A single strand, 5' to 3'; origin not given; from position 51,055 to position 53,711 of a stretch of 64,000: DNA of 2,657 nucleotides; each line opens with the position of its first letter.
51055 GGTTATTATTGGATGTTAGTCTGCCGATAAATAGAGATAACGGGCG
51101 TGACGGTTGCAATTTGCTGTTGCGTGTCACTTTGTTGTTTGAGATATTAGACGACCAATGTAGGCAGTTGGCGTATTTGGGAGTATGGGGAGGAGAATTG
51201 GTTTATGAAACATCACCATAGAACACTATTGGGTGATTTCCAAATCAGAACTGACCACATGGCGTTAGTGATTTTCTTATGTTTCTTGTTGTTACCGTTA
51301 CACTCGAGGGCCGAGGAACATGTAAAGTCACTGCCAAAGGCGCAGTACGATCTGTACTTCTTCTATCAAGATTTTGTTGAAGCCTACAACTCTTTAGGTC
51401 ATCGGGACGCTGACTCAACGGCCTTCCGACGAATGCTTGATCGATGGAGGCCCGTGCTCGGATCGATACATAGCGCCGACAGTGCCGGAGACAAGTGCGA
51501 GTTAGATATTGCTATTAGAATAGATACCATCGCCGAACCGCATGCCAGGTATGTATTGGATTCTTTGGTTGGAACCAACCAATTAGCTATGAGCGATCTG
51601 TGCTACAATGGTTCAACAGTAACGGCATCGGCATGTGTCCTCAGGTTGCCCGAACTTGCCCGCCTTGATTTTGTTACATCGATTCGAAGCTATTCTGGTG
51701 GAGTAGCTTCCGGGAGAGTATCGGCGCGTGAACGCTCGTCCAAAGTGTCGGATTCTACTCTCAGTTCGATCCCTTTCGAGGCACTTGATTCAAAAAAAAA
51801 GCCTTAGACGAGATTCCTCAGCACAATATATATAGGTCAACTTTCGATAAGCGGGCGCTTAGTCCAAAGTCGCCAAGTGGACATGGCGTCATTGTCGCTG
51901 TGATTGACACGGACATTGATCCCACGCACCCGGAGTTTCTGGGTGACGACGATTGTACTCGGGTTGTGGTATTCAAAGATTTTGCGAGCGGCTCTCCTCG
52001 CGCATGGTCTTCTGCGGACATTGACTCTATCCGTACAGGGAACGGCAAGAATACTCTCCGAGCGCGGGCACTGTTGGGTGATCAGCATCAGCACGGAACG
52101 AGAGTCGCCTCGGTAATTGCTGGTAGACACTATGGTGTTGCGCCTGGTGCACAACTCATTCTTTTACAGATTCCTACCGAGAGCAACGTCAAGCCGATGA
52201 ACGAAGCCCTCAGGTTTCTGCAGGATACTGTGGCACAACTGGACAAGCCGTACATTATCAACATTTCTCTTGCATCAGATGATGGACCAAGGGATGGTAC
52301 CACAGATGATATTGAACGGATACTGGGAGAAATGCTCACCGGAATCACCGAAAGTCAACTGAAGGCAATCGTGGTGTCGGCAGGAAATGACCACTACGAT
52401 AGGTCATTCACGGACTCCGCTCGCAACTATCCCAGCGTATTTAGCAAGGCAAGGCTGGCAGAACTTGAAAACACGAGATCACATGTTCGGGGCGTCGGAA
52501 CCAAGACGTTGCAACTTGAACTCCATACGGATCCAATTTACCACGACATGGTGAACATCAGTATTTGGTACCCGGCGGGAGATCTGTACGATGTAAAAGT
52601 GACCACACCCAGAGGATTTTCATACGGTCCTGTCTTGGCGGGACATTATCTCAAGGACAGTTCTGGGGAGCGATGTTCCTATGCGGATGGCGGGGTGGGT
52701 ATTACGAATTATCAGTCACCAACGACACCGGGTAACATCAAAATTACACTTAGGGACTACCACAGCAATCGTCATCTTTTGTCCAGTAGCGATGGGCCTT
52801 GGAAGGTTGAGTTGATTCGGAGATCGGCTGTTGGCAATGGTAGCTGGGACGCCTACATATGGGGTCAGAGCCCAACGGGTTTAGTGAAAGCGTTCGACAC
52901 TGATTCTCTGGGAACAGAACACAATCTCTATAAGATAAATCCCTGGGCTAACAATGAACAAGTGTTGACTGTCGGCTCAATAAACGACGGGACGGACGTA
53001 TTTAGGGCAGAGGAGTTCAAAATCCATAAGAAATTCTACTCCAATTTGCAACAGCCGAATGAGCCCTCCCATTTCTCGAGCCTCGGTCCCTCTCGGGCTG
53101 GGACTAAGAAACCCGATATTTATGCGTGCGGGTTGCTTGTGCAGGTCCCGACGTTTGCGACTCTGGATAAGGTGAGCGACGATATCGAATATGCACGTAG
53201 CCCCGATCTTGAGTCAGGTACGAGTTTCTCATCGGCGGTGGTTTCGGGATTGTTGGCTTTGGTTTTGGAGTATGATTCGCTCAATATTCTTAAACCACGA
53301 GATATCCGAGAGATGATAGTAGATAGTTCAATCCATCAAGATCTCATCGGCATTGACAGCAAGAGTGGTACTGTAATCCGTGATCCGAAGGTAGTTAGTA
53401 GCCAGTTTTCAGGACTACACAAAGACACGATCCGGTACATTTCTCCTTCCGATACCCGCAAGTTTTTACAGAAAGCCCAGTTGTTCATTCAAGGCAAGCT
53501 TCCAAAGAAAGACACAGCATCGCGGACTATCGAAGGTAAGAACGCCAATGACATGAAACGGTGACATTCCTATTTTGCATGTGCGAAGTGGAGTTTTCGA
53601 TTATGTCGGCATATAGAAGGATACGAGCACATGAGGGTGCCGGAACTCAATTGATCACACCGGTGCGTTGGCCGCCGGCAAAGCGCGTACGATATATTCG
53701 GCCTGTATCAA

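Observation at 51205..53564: Pre-pro-subtilase split exactly at an in-phase A AAA AAG heptamer within an A9 run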

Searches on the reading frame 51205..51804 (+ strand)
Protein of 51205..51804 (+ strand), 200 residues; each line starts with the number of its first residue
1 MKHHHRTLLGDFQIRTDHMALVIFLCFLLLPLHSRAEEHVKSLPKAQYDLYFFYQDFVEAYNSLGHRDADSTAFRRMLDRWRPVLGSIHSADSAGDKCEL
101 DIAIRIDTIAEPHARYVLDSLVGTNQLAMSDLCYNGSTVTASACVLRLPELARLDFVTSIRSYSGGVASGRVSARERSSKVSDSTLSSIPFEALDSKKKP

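Call 4: search_protein_families(library=pfam, proteins=[window:51205-51804:+], max_evalue=0.01)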
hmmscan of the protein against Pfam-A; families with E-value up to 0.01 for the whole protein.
window:51205-51804:+ (200 aa): 0 families

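Call 6: find_encoding_contigs(protein=window:51205-51804:+, flank=5000, max_places=6)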
Protein window:51205-51804:+ (200 aa): 3 contigs read that carry it; 3 places shown.
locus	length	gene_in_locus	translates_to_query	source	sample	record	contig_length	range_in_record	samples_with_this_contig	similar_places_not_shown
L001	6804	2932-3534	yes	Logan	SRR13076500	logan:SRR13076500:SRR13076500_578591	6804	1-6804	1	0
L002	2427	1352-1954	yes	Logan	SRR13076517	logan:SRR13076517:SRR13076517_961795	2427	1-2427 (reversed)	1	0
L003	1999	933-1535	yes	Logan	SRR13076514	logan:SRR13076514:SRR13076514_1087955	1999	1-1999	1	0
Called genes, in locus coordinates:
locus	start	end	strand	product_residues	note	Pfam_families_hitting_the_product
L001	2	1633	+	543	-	?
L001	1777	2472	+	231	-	PF13376:OmdA, PF08818:DUF1801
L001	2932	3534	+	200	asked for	-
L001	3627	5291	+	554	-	PF00082:Peptidase_S8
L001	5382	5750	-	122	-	PF07238:PilZ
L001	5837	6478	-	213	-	PF01872:RibD_C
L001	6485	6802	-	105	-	?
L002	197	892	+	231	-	PF13376:OmdA, PF08818:DUF1801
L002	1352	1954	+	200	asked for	-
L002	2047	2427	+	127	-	?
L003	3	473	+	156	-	?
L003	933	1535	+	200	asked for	-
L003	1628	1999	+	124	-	?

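Call 10: find_homologous_proteins(query=window:51205-51804:+, max_evalue=0.01)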
Query window:51205-51804:+ (200 aa): 1 proteins with E <= 0.01 among 245 candidates.
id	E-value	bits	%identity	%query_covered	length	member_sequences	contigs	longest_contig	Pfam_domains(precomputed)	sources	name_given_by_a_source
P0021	5.5e-114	396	100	91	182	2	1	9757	-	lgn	-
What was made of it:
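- Tried and rejected: ORF1 alone in the same search gave only self (call 10).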

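Call 23: list_cluster_members(proteins=[P0001, window:51205-51804:+, P0021])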
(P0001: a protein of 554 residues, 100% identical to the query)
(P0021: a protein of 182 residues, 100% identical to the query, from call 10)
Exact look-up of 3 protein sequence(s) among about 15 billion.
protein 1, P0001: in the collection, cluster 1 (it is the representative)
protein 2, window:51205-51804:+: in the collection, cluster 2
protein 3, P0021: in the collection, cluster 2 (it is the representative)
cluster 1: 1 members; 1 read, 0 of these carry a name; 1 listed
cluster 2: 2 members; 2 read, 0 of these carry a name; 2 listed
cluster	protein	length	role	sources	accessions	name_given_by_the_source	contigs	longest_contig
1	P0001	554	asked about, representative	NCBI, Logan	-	-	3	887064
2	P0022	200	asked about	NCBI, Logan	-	-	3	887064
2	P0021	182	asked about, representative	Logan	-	-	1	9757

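Call 28: search_protein_representatives(protein=window:51205-51804:+)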
Query: 200 residues. Proteins with E-value up to 0.001 (for the whole library): 1; up to 1e-10: 1; up to 1e-30: 1. The best 1 are listed.
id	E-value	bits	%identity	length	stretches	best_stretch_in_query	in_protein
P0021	1.7e-114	396.4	100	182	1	19-200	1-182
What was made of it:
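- Tried and rejected: ORF1 by full phmmer against 1.84 billion representatives gave only self (call 28).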

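Call 45: search_protein_families(library=pfam, proteins=[window:51205-51804:+], max_evalue=10)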
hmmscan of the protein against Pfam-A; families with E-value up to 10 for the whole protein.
window:51205-51804:+ (200 aa): 0 families

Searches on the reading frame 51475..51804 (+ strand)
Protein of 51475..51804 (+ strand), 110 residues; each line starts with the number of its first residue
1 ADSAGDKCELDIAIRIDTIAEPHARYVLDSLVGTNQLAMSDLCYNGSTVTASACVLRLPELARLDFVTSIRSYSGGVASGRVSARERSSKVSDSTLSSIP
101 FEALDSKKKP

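Call 45: search_protein_families(library=pfam, proteins=[window:51475-51804:+], max_evalue=10)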
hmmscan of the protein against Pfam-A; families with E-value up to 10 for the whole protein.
window:51475-51804:+ (110 aa): 0 families

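Call 52: predict_structure(alignment_id=A2)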
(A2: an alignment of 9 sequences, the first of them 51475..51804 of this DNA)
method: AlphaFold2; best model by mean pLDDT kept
length: 110 residues; sequences in the alignment: 9
mean_pLDDT: 74.7   pTM: 0.57
mean pLDDT of the five models: 74.7, 72.6, 72.0, 71.6, 69.1
residues with pLDDT >= 90: 49; 70-90: 17; 50-70: 20; < 50: 24
segments of 3 or more residues with pLDDT < 50: 1-4, 76-92
pLDDT, mean of each block of 10 residues (from residue 1): 61 92 92 86 93 92 95 61 43 50 57
secondary structure, 60 per line:
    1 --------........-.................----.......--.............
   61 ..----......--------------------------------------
elements in order: E9-16 H18-34 E39-45 E48-54 H55-62 E67-72

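Call 54: fold_search(model_id=the predicted structure, library=pdb)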
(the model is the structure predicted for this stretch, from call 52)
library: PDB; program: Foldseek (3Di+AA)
matches with E <= 10: 1040; with E <= 0.001: 0
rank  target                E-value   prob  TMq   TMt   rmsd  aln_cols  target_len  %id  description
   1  7qa5_MODEL_1_A        2.0e-02  0.99  0.38  0.43   4.4        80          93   16  Solution structure of the C terminal domain of MgtC (PA4635) from Pseudomonas aeruginosa (released 2022-05-04)
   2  2lqj_MODEL_1_A        3.4e-02  0.97  0.39  0.44   5.1        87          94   15  Solution structure of the C-terminal domain of the MgtC protein from Mycobacterium tuberculosis (released 2012-03-21)
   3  1rki_A                3.6e-02  0.99  0.40  0.43   4.2        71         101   18  Structure of pag5_736 from P. aerophilum with three disulphide bonds (released 2005-01-18)
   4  8gkp_J                5.6e-02  0.93  0.33  0.38   4.7        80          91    9  Crystal Structure Analysis of Aspergillus fumigatus alkaline protease (released 2023-11-01)
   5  3c1m_A                6.3e-02  0.99  0.44  0.12   3.6        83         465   12  Cyrstal Structure of threonine-sensitive aspartokinase from Methanococcus jannaschii with MgAMP-PNP and L-aspartate (released 2008-03-25)
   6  5ypp_A                7.2e-02  0.97  0.40  0.47   4.4        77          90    6  Crystal structure of IlvN.Val-1a (released 2018-09-19)
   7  6lpi_E                7.6e-02  0.99  0.43  0.51   3.9        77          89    6  Crystal Structure of AHAS holo-enzyme (released 2020-11-18)
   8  6dzs_B                7.6e-02  0.92  0.37  0.12   4.9        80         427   14  Mycobacterial homoserine dehydrogenase ThrA in complex with NADP (released 2018-07-18)
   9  3tvi_D                8.1e-02  0.99  0.43  0.13   3.3        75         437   15  Crystal structure of Clostridium acetobutylicum aspartate kinase (CaAK): An important allosteric enzyme for industrial (released 2011-11-09)
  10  1vr6_C                8.6e-02  0.99  0.42  0.16   3.3        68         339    9  Crystal structure of Phospho-2-dehydro-3-deoxyheptonate aldolase (DAHP synthase) (TM0343) from Thermotoga Maritima at  (released 2005-03-08)
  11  3ofg_B                8.6e-02  0.98  0.42  0.51   3.6        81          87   10  Structured Domain of Caenorhabditis elegans BMY-1 (released 2011-03-02)
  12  3ab4_C                8.6e-02  0.96  0.39  0.15   4.3        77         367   14  Crystal structure of feedback inhibition resistant mutant of aspartate kinase from Corynebacterium glutamicum in compl (released 2010-06-23)
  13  1vr6_D                8.6e-02  0.93  0.37  0.15   3.8        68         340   13  Crystal structure of Phospho-2-dehydro-3-deoxyheptonate aldolase (DAHP synthase) (TM0343) from Thermotoga Maritima at  (released 2005-03-08)
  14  8u45_A                8.6e-02  0.89  0.34  0.38   4.8        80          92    9  Crystal Structure Analysis of Aspergillus fumigatus alkaline protease (released 2023-11-01)
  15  9bct_G                9.2e-02  1.00  0.45  0.35   2.6        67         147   10  Cryo-EM structure of Thermococcus kodakarensis FttA-dependent transcription pre-termination complex containing 44 nt R (released 2024-07-31)
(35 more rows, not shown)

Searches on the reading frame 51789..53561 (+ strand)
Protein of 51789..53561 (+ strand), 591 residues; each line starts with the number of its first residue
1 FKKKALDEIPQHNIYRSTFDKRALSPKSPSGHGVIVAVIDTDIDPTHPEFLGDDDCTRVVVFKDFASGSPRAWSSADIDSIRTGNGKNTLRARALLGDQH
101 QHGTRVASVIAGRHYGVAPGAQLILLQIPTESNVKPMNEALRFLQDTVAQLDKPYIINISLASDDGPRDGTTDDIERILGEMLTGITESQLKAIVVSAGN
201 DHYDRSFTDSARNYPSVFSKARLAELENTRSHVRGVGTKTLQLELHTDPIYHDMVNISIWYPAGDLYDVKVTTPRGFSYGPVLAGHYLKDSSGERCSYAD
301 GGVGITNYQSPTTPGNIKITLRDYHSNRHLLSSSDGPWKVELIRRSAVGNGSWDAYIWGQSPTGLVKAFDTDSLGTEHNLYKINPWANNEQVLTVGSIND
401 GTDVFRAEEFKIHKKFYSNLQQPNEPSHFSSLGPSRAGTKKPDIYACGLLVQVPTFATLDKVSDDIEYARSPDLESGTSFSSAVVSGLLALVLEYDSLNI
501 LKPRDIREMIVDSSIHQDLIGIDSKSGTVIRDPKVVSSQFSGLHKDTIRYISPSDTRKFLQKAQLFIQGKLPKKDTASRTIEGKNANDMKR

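Call 4: search_protein_families(library=pfam, proteins=[window:51789-53561:+], max_evalue=0.01)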
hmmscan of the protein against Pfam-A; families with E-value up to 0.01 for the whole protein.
window:51789-53561:+ (591 aa): 1 family
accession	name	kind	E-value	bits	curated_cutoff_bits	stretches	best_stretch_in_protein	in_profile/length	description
PF00082.27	Peptidase_S8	-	4.2e-33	115.3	21.8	2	31-214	1-166/288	Subtilase family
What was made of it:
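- On Peptidase S8 (subtilase) pre-pro-enzyme: PF00082, 115.3 bits against a cut-off of 21.8, E = 4.2e-33 (call 4).
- Checked: The catalytic domain: ORF2 is a Pfam Peptidase_S8 (E = 4e-33, call 4).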
